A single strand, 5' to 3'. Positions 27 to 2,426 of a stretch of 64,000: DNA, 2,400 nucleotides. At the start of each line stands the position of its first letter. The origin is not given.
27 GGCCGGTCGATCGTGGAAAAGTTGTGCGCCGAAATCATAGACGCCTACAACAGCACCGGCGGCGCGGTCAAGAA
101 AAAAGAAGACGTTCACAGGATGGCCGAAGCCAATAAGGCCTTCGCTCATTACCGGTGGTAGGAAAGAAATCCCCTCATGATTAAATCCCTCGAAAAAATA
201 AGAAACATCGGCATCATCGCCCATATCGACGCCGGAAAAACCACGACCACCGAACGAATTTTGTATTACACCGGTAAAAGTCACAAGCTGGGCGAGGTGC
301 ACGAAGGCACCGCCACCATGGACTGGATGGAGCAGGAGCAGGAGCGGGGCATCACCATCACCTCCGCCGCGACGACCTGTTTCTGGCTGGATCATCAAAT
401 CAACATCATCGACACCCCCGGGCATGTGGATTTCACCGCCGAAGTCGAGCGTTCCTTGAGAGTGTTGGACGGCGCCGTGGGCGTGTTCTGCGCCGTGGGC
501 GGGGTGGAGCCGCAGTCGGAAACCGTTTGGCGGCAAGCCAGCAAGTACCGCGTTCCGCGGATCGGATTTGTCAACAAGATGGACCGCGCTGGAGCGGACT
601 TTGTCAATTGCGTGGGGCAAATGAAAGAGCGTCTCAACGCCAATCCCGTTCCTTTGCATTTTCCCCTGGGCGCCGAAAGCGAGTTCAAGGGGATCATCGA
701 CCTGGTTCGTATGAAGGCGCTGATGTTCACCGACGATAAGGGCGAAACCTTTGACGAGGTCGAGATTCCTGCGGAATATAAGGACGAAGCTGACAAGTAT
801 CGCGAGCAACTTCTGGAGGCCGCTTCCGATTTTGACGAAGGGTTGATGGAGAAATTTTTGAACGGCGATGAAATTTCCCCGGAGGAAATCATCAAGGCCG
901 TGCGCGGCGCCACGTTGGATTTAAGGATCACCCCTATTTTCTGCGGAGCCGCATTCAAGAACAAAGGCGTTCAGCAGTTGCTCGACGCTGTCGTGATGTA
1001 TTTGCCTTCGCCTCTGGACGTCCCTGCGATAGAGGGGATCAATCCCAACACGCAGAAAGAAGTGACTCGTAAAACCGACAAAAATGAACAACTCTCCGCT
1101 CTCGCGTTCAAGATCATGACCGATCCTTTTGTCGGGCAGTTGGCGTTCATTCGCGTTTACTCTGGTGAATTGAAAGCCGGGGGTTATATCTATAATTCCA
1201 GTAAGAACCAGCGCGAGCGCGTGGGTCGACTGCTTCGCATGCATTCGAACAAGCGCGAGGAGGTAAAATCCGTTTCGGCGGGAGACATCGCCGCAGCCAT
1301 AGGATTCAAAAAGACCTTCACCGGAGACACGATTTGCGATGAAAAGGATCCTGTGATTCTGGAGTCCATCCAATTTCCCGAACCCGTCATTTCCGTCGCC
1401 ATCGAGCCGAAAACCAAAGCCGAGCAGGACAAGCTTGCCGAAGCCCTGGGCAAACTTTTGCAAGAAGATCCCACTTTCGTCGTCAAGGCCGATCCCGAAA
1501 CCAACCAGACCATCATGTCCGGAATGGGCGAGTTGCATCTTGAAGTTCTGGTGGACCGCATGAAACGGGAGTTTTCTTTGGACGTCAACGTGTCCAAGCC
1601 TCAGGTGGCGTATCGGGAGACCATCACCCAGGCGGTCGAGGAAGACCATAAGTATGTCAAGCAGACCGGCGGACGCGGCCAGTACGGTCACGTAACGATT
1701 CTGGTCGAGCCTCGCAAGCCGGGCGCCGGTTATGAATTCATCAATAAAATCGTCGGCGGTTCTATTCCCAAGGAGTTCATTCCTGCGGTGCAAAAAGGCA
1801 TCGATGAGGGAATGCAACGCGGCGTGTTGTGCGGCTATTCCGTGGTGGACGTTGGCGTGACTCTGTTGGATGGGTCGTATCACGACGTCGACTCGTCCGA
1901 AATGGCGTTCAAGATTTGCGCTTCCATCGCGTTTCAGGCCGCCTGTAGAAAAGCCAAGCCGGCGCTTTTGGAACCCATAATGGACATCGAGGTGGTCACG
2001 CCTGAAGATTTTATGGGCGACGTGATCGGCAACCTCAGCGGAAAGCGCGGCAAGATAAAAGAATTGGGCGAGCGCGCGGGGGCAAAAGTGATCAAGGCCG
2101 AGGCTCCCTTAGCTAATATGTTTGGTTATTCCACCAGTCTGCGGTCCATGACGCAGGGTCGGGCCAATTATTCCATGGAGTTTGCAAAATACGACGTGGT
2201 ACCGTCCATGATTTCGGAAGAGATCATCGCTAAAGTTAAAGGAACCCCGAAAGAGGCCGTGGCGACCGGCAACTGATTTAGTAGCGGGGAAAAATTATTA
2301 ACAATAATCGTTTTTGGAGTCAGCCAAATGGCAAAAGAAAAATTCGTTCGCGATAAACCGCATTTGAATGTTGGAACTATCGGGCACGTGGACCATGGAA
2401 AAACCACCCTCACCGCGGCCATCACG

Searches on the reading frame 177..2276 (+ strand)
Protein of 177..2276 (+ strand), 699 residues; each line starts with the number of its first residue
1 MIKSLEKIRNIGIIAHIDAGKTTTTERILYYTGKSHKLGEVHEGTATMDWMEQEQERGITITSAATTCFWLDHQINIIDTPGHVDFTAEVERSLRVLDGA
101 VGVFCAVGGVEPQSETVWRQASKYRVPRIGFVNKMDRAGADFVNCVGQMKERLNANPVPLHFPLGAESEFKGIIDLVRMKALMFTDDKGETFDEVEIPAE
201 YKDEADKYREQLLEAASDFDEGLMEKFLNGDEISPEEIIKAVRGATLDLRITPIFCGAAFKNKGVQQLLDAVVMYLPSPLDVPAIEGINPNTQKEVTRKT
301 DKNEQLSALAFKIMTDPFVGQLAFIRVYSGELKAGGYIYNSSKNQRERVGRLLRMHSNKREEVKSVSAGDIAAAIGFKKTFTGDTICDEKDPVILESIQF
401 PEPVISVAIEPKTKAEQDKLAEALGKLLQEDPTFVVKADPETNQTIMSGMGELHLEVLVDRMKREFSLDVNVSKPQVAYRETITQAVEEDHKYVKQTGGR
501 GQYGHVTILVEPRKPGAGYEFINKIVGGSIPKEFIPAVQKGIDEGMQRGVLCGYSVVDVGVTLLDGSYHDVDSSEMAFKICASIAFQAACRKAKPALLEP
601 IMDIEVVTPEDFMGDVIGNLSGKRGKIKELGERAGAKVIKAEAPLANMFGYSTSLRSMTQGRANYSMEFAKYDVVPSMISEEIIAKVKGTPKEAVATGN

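Call 64: search_protein_families(library=pfam, proteins=[window:177-2276:+], max_evalue=0.001)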
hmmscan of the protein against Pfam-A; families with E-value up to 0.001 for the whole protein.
window:177-2276:+ (699 aa): 7 families
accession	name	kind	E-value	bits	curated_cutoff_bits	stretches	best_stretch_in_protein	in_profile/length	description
PF00009.33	GTP_EFTU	-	3.1e-66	223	26.5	1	6-278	1-188/188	Elongation factor Tu GTP binding domain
PF03764.24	EFG_IV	-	3.7e-48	162.7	24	1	475-594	1-121/121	Elongation factor G, domain IV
PF14492.12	EFG_III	-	4e-33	113.7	27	1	400-473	1-74/75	Elongation Factor G, domain III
PF00679.30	EFG_C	-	7.8e-28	96.8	27.9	1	597-681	2-87/89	Elongation factor G C-terminus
PF03144.31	GTP_EFTU_D2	-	4.3e-18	66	30.3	1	320-387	1-73/73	Elongation factor Tu domain 2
PF22042.2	EF-G_D2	-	1.9e-15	57.2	27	1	306-388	2-83/84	Elongation factor G domain 2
PF16658.11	RF3_C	-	2.8e-08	34.1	40.1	1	408-490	14-96/132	Class II release factor RF3, C-terminal domain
